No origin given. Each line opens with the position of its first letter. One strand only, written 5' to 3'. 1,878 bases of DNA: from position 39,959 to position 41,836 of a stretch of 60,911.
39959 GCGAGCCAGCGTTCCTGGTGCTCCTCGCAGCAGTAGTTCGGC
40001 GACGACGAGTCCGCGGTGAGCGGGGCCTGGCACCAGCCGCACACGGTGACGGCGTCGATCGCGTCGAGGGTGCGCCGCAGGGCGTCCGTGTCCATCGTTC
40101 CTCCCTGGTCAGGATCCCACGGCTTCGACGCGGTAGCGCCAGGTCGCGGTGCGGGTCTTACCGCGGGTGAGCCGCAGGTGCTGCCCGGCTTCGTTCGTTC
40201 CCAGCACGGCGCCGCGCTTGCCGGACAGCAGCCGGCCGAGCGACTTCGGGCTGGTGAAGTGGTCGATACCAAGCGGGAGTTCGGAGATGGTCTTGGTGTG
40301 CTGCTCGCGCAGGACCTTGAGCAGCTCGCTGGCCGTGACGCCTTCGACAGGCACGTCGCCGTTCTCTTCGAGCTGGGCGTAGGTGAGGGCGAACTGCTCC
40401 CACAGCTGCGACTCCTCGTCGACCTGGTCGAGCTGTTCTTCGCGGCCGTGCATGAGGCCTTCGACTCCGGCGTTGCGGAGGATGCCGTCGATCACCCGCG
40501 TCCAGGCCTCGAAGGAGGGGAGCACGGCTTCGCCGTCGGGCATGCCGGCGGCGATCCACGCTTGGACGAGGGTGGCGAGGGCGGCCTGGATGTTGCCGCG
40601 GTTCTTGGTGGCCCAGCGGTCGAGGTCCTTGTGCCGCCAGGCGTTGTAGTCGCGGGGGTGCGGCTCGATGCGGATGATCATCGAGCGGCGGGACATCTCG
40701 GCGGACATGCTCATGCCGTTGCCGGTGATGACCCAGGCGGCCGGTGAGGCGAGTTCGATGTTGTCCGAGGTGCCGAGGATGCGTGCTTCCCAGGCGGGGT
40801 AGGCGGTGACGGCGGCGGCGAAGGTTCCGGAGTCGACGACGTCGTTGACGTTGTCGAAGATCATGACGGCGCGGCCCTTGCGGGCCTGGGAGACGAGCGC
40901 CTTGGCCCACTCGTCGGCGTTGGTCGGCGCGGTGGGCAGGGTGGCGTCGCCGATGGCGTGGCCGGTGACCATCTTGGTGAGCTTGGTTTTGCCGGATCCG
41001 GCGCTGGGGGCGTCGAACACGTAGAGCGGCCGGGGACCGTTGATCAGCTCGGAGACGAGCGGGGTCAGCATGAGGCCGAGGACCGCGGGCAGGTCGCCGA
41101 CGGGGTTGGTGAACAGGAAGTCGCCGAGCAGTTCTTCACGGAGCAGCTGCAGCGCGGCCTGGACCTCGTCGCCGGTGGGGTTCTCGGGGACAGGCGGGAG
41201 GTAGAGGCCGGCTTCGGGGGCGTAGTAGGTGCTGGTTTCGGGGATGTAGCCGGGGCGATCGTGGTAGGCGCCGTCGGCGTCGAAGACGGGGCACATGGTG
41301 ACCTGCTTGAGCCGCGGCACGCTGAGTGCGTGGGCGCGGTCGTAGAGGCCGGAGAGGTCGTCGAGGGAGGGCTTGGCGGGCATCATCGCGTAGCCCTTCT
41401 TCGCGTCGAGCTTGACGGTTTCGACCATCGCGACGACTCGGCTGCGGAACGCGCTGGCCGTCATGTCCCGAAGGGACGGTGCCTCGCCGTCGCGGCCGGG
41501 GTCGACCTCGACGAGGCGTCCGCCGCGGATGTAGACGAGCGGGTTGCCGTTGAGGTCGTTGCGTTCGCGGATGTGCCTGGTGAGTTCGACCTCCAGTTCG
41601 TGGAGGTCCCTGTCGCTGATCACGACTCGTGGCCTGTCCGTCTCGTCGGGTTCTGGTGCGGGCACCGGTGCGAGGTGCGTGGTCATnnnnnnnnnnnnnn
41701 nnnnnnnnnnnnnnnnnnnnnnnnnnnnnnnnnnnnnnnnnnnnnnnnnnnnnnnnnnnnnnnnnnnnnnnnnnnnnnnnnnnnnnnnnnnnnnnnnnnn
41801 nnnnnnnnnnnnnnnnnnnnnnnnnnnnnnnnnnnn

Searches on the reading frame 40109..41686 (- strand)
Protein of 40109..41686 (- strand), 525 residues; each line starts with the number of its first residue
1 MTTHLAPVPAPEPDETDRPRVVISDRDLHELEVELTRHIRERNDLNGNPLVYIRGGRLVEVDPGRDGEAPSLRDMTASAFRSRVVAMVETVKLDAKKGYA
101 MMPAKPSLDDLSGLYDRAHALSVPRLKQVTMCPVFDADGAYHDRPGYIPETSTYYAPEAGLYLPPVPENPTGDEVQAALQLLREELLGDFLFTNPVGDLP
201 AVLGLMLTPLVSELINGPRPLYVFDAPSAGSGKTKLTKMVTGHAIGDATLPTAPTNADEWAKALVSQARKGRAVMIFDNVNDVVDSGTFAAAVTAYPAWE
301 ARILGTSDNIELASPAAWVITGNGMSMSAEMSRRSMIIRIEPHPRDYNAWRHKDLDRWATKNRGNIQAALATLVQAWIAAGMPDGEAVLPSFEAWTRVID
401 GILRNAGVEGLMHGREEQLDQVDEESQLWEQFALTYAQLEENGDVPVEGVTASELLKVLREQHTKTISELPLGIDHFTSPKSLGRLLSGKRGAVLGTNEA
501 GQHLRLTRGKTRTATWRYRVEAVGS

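Call 9: search_protein_families(library=pfam, proteins=[window:40109-41686:-], max_evalue=0.01)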
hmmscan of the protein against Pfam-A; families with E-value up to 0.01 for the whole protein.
window:40109-41686:- (525 aa): 0 families

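Call 10: search_protein_families(library=phrogs, proteins=[window:40109-41686:-], max_evalue=0.01)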
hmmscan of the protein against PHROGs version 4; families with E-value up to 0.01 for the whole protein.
window:40109-41686:- (525 aa): 3 families
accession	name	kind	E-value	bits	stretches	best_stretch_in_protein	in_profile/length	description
phrog_10537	-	unknown function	4.1e-61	208.1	1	109-425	809-1133/1229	-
phrog_29234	-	unknown function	9.5e-31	107.6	1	111-400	450-737/887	-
phrog_19930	-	DNA, RNA and nucleotide metabolism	1.2e-27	97.6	1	126-494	482-837/865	DNA polymerase/primase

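Call 33: find_homologous_proteins(query=window:40109-41686:-, max_evalue=0.00001)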
Query window:40109-41686:- (525 aa): 59 proteins with E <= 0.00001 among 8000 candidates.
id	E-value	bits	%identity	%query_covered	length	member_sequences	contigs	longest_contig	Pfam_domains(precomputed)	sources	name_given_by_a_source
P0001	0.0e+0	1188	100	100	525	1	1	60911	-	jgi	jgi:hypothetical protein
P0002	5.7e-295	997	83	99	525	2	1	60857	-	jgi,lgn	jgi:hypothetical protein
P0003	1.2e-276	936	80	98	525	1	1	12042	-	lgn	-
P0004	1.3e-276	936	78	100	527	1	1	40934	-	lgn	-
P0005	4.0e-274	928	77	100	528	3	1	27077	-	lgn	-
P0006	3.6e-265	899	76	99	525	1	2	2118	-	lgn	-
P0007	4.0e-255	865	74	98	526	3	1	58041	-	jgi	jgi:hypothetical protein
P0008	8.1e-247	838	75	96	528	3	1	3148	-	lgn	-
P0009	9.1e-129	448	45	98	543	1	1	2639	-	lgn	-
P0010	3.6e-128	446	44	99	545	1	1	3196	-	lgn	-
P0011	4.2e-114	400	43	95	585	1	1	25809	-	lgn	-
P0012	2.2e-62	229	37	75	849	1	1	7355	PF22763.2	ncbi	ncbi:MAG: phage NrS-1 polymerase family protein [Armatimonadota bacterium]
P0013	5.0e-62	228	35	82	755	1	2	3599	PF12965.14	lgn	-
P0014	9.7e-62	227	37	70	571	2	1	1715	-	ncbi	ncbi:MAG: ATPase, partial [Elusimicrobiota bacterium]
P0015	2.8e-61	226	34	84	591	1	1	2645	-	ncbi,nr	ncbi:MAG: hypothetical protein H0W99_12805, partial [Acidobacteria bacterium]|nr:hypothetical protei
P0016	1.4e-59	220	32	93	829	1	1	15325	PF12965.14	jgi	jgi:hypothetical protein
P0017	1.4e-59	220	31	94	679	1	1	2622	PF22763.2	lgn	-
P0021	4.4e-58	215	37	60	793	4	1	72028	PF13362.13,PF23639.2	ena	-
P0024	2.4e-55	206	32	89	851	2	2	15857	PF09250.17,PF08708.17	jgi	-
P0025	4.6e-55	205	35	71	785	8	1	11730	PF09250.17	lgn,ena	-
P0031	9.2e-51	191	30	98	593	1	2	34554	-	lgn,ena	-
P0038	1.7e-43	167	28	93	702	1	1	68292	-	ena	-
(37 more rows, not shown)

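Call 37: find_related_loci(query=A2, collection=viral_contigs, flank=5000)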
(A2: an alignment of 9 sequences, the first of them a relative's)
Query A2 (525 aa) in viral_contigs; peptide patterns used: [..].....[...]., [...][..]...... (x = any residue, [..] = any of these).
133 stretches matched a pattern; 2 encode a relative of the query (tblastn E <= 1e-3); 2 distinct loci.
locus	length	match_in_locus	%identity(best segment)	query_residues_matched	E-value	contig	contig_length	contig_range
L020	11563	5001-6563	83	3-523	0e+0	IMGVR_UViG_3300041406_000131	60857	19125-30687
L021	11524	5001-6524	74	11-519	0e+0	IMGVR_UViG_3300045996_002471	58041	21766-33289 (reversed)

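Call 44: find_encoding_contigs(protein=P0004, flank=4500, max_places=2)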
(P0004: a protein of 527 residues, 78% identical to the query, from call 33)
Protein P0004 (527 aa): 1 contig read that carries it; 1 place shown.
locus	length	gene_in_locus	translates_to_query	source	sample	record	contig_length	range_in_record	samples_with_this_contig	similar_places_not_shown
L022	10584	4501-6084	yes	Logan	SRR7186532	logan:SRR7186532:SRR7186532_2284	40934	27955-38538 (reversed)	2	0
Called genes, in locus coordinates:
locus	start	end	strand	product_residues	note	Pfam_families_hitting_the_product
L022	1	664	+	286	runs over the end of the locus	PF00929:RNase_T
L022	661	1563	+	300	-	PF09588:YqaJ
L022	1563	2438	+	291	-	PF03837:RecT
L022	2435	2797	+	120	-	-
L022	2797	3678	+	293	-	PF07505:DUF5131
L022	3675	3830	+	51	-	-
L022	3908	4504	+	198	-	-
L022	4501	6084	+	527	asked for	-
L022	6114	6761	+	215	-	-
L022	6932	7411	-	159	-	PF19730:DUF6221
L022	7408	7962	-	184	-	-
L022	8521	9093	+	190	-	-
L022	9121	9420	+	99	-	PF02467:Whib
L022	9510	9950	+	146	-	-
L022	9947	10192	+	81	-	-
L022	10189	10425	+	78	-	-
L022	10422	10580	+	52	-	-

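Call 45: find_encoding_contigs(protein=P0005, flank=4500, max_places=2)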
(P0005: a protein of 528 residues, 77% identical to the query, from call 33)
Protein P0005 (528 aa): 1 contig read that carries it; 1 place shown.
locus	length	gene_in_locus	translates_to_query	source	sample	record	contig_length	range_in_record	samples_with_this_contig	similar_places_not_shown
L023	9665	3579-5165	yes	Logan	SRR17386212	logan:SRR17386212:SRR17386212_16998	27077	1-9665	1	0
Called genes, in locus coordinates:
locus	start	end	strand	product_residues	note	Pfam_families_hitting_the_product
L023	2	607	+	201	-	?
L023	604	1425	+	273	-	-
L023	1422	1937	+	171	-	-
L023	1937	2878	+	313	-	PF07505:DUF5131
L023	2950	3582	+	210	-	-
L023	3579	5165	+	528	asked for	-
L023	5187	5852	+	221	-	-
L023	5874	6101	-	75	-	-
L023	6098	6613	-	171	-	PF19730:DUF6221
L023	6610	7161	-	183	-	-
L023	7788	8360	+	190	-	-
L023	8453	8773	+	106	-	PF16751:RsdA_SigD_bd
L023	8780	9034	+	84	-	-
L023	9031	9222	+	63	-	-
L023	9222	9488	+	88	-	-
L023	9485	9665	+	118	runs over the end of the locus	-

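Call 46: find_encoding_contigs(protein=P0011, flank=4500, max_places=2)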
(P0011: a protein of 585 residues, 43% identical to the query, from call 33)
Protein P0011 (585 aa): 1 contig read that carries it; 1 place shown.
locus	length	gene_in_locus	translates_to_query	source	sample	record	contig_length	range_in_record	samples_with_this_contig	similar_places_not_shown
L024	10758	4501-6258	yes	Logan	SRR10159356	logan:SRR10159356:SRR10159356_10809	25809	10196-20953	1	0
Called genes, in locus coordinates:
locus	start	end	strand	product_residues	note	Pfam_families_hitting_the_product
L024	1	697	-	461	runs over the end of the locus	-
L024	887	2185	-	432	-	-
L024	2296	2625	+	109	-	-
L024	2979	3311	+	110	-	-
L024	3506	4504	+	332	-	PF09250:Prim-Pol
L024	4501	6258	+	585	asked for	-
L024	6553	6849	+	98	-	-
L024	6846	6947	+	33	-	-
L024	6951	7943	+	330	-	PF01381:HTH_3, PF12844:HTH_19 (weak), PF13560:HTH_31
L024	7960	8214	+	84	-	-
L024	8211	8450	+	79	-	-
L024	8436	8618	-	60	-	-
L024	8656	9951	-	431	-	PF00589:Phage_integrase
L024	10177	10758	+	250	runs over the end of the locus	-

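Call 47: find_encoding_contigs(protein=P0003, flank=4500, max_places=2)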
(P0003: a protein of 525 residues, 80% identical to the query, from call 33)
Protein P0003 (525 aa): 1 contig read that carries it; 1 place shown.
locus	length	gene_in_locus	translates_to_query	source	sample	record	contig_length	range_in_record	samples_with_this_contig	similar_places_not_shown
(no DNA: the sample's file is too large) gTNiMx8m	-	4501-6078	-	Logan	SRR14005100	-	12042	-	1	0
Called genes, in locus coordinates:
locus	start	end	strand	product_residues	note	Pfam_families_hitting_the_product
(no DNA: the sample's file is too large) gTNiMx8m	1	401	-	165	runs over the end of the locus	PF13560:HTH_31 (weak)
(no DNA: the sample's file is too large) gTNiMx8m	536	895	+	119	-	PF12844:HTH_19 (weak), PF13560:HTH_31, PF01381:HTH_3, PF13443:HTH_26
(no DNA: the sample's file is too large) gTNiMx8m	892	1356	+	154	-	PF12728:HTH_17 (faint)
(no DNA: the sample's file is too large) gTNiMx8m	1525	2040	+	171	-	-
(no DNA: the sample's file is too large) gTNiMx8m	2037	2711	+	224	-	PF09588:YqaJ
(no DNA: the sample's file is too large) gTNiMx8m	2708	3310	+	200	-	-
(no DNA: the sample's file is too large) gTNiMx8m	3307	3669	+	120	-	-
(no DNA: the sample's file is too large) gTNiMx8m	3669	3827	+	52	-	-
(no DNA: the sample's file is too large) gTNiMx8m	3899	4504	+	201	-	-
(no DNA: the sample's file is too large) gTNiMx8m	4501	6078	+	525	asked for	-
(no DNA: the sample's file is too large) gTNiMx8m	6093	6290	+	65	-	-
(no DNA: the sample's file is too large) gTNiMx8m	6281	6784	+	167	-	-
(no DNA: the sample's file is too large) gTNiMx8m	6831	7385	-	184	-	PF28549:NDPSase_N (faint), PF00293:NUDIX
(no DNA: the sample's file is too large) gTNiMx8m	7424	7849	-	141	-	-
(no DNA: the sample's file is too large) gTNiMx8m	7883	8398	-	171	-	PF19730:DUF6221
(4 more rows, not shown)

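Call 49: find_related_loci(query=A2, collection=genome_contigs, flank=5000)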
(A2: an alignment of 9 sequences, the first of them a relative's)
Query A2 (525 aa) in genome_contigs; peptide patterns used: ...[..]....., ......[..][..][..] (x = any residue, [..] = any of these).
77 stretches matched a pattern; 11 encode a relative of the query (tblastn E <= 1e-3); 10 distinct loci.
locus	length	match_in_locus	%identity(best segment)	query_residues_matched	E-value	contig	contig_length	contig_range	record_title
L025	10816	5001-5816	30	123-399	1e-23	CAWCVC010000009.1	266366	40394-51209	MAG: uncultured Alphaproteobacteria bacterium isolate MFD04944.bin.1.319 genome assembly, contig: contig_46273, whole ge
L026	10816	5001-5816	30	123-399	3e-22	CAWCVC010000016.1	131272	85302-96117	MAG: uncultured Alphaproteobacteria bacterium isolate MFD04944.bin.1.319 genome assembly, contig: contig_79129, whole ge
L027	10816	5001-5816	30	123-399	8e-21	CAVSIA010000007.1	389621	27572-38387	MAG: uncultured Alphaproteobacteria bacterium isolate MFD05684.bin.2.195 genome assembly, contig: contig_14294, whole ge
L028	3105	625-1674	29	154-492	2e-20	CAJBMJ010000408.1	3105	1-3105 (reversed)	MAG: uncultured beta proteobacterium isolate Loc090519-7m_bin-0484 genome assembly, contig: bin-0484:408/605, whole geno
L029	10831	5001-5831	30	123-403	3e-19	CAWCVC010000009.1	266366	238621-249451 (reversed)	MAG: uncultured Alphaproteobacteria bacterium isolate MFD04944.bin.1.319 genome assembly, contig: contig_46273, whole ge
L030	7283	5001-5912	27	96-403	2e-18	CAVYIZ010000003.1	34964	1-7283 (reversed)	MAG: uncultured Alphaproteobacteria bacterium isolate MFD05377.bin.2.120 genome assembly, contig: contig_102974, whole g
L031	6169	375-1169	28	124-403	6e-14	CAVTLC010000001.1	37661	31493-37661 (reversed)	MAG: uncultured Alphaproteobacteria bacterium isolate MFD06714.bin.3.94 genome assembly, contig: contig_10428, whole gen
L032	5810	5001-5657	29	16-233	2e-13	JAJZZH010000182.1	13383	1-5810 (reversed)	MAG: Bacillota bacterium isolate TL2-1.bin18 NODE_2955_length_13383_cov_2.167547, whole genome shotgun sequence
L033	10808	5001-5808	31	126-399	5e-18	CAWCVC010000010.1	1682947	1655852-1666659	MAG: uncultured Alphaproteobacteria bacterium isolate MFD04944.bin.1.319 genome assembly, contig: contig_54003, whole ge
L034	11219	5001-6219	28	51-457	2e-20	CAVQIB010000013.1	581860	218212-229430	MAG: uncultured Alphaproteobacteria bacterium isolate MFD09730.bin.2.110 genome assembly, contig: contig_31804, whole ge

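Call 61: search_solved_structures(query=A1, max_evalue=0.01, show_alignments=1)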
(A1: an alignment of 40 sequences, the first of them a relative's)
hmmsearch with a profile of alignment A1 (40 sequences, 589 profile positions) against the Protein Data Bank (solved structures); distinct sequences matched with E-value up to 0.01: 0.

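Call 71: predict_structure(alignment_id=A1)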
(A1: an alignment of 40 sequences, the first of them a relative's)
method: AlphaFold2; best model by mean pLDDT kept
length: 525 residues; sequences in the alignment: 40
mean_pLDDT: 89.5   pTM: 0.83
mean pLDDT of the five models: 89.5, 88.9, 87.0, 87.0, 86.2
residues with pLDDT >= 90: 334; 70-90: 173; 50-70: 5; < 50: 13
segments of 3 or more residues with pLDDT < 50: 1-13
pLDDT, mean of each block of 10 residues (from residue 1): 42 66 89 92 86 94 83 95 93 89 91 92 94 97 96 94 96 98 95 94 98 96 90 92 88 84 91 93 81 91 85 95 87 92 80 90 97 98 94 96 97 85 81 93 93 93 86 84 88 86 91 90 80
secondary structure, 60 per line:
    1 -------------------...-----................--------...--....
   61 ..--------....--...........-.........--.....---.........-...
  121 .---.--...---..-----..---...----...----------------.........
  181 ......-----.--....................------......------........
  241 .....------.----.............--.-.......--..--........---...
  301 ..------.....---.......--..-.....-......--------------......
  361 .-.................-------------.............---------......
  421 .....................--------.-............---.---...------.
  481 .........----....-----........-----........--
elements in order: E20-22 H28-43 E52-54 E57-62 E71-74 H77-87 E89-94 E100-104 H108-116 H118-121 E128-130 E146-148 E153-155 H172-186 H195-214 E221-226 H233-245 H257-269 E274-280 H287-294 E298-302 E309-313 E317-323 H329-333 E335-340 H355-361 H363-379 H393-405 H415-422 H424-441 H452-462 H480-489 E494-497 E503-510 E516-523

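Call 73: fold_search(model_id=the predicted structure, library=pdb)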
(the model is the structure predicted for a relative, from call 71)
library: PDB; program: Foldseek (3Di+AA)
matches with E <= 10: 867; with E <= 0.001: 125
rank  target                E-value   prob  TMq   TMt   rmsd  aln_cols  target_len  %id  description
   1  8ww7_H                1.7e-08  1.00  0.41  0.27  12.7       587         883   12  Structure of AMPPNP-Form AsfvPrimPol Dodecamer (released 2025-04-30)
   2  8wwa_F                8.2e-08  1.00  0.37  0.34  13.7       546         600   13  Structure of AMPPNP-Form AsfvPrimPol Hexamer (released 2025-04-30)
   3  9ivf_B                1.0e-07  1.00  0.42  0.35  13.1       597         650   14  Structure of Full-Length AsfvPrimPol with polyT DNA (released 2025-12-24)
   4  8xj7_D                1.4e-07  1.00  0.35  0.39   9.8       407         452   12  The Cryo-EM structure of MPXV E5 in complex with DNA (released 2024-05-01)
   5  7ola_B                1.6e-07  1.00  0.38  0.43  11.9       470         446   11  Structure of Primase-Helicase in SaPI5 (released 2022-07-13)
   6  9ivf_C                1.6e-07  1.00  0.42  0.36  13.6       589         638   14  Structure of Full-Length AsfvPrimPol with polyT DNA (released 2025-12-24)
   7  8wvz_A                2.3e-07  1.00  0.38  0.32  12.6       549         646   13  Structure of ADP-Form AsfvPrimPol Hexamer (released 2024-10-30)
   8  8xj8_A                2.4e-07  1.00  0.35  0.42   9.4       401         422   10  The Cryo-EM structure of MPXV E5 C-terminal in complex with DNA (released 2024-05-01)
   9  8iqi_A                2.4e-07  1.00  0.39  0.26  12.5       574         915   12  Structure of Full-Length AsfvPrimPol in Complex-Form (released 2023-07-26)
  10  8ww7_J                2.7e-07  1.00  0.40  0.27  12.4       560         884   13  Structure of AMPPNP-Form AsfvPrimPol Dodecamer (released 2025-04-30)
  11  8xj8_B                3.0e-07  1.00  0.33  0.44  10.0       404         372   11  The Cryo-EM structure of MPXV E5 C-terminal in complex with DNA (released 2024-05-01)
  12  8wwa_B                3.2e-07  1.00  0.37  0.33  12.9       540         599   14  Structure of AMPPNP-Form AsfvPrimPol Hexamer (released 2025-04-30)
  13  8wvz_D                3.2e-07  1.00  0.38  0.32  13.4       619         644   11  Structure of ADP-Form AsfvPrimPol Hexamer (released 2024-10-30)
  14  9im1_A                3.4e-07  1.00  0.34  0.33   9.6       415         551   11  The Cryo-EM structure of MPXV E5 in complex with ssDNA in intermediate state 1 (released 2025-06-18)
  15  8ww7_I                3.6e-07  1.00  0.41  0.28  13.3       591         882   12  Structure of AMPPNP-Form AsfvPrimPol Dodecamer (released 2025-04-30)
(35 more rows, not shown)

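Call 75: search_protein_families(library=ncbifam, proteins=[window:40109-41686:-], max_evalue=0.01)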
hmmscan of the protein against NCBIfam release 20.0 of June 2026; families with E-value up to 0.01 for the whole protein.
window:40109-41686:- (525 aa): 0 families

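Call 76: find_encoding_contigs(protein=P0031, flank=2500, max_places=1)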
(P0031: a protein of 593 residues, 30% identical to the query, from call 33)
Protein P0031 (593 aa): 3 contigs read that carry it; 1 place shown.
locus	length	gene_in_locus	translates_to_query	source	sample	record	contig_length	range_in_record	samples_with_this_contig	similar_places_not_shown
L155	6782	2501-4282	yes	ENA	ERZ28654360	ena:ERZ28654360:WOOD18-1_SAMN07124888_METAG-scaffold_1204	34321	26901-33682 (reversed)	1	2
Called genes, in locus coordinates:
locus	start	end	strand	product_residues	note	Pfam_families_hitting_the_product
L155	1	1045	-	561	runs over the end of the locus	?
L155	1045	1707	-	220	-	-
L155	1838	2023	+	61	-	PF13384:HTH_23 (faint), PF12728:HTH_17, PF13411:MerR_1 (weak)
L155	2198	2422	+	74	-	PF12728:HTH_17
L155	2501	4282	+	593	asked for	-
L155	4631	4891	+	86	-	-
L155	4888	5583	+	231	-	-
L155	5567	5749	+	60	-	-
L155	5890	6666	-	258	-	-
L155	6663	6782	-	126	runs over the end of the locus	PF00392:GntR, PF13545:HTH_Crp_2 (weak)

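Call 77: find_encoding_contigs(protein=P0038, flank=2500, max_places=1)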
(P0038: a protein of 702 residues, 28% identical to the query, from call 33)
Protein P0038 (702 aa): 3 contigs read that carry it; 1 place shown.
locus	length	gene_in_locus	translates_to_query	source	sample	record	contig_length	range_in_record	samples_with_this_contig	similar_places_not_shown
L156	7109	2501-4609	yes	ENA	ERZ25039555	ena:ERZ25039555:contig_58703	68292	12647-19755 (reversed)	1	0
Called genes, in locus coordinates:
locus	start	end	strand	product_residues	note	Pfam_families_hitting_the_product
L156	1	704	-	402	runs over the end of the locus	-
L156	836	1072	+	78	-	PF12728:HTH_17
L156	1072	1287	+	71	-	-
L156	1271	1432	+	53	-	-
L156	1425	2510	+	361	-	-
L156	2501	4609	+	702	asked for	-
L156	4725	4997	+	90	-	-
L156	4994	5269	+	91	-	-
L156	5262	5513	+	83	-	-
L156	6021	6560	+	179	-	-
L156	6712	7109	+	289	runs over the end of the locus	-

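Call 78: find_encoding_contigs(protein=P0021, flank=2500, max_places=1)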
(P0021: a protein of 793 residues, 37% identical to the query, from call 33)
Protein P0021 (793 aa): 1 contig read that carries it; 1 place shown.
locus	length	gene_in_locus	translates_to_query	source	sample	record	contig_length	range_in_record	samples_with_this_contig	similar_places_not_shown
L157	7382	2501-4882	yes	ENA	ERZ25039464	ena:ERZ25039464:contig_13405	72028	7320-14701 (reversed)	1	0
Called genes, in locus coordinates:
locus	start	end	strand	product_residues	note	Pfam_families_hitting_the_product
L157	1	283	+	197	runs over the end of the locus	-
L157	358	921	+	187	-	-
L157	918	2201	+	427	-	PF13604:AAA_30, PF13245:AAA_19, PF01443:Viral_helicase1 (faint), PF13538:UvrD_C_2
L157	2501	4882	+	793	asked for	PF23639:DUF7146, PF13362:Toprim_3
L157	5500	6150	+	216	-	PF00589:Phage_integrase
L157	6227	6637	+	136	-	-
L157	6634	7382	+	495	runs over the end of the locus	-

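Call 79: find_encoding_contigs(protein=P0016, flank=2500, max_places=1)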
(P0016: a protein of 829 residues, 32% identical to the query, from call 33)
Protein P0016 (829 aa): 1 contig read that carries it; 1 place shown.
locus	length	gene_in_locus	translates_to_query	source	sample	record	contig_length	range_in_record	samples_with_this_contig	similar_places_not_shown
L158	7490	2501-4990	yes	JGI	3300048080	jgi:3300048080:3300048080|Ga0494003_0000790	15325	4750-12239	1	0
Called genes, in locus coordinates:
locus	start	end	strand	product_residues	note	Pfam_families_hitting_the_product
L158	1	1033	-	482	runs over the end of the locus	PF07508:Recombinase, PF13408:Zn_ribbon_recom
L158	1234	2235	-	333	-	-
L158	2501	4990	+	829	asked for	PF12965:DUF3854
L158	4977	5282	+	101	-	-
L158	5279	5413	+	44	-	-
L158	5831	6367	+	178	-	-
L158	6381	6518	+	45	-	-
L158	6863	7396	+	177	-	PF00239:Resolvase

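Call 80: find_encoding_contigs(protein=P0024, flank=2500, max_places=1)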
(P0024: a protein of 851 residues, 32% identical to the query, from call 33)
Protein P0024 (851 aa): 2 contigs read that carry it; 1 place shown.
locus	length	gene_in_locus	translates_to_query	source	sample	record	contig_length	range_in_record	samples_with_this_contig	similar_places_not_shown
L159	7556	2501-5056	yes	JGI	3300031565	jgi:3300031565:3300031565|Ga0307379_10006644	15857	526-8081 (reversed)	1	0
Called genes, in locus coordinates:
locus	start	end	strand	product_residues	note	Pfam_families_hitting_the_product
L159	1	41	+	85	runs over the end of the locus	-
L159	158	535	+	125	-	-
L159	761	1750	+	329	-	PF02899:Phage_int_SAM_1, PF00589:Phage_integrase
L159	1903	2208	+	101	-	PF21983:NikA-like (faint)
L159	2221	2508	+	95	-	-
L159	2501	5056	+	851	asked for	PF09250:Prim-Pol, PF08708:PriCT_1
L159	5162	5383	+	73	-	-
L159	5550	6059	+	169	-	-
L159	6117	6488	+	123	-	-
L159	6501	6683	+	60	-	-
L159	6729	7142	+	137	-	-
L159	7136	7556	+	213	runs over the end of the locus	-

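Call 81: find_encoding_contigs(protein=P0025, flank=2500, max_places=1)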
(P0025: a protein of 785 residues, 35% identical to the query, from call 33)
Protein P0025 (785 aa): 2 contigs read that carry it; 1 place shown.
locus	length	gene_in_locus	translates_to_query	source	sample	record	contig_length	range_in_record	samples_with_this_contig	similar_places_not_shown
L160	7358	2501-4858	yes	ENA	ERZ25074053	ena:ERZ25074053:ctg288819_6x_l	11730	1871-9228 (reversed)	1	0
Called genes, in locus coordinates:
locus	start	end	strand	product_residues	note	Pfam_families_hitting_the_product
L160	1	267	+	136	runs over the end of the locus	-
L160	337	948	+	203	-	PF05050:Methyltransf_21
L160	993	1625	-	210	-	-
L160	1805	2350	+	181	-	PF07719:TPR_2 (faint), PF13424:TPR_12, PF24885:TPR_NPHP3 (weak), PF13374:TPR_10, PF13424:TPR_12, PF24885:TPR_NPHP3, PF13424:TPR_12, PF13374:TPR_10, +3 more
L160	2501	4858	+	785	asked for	PF09250:Prim-Pol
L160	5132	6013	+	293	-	-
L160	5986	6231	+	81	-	-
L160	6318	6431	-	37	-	-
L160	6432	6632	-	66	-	-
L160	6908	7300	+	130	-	-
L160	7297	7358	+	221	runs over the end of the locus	-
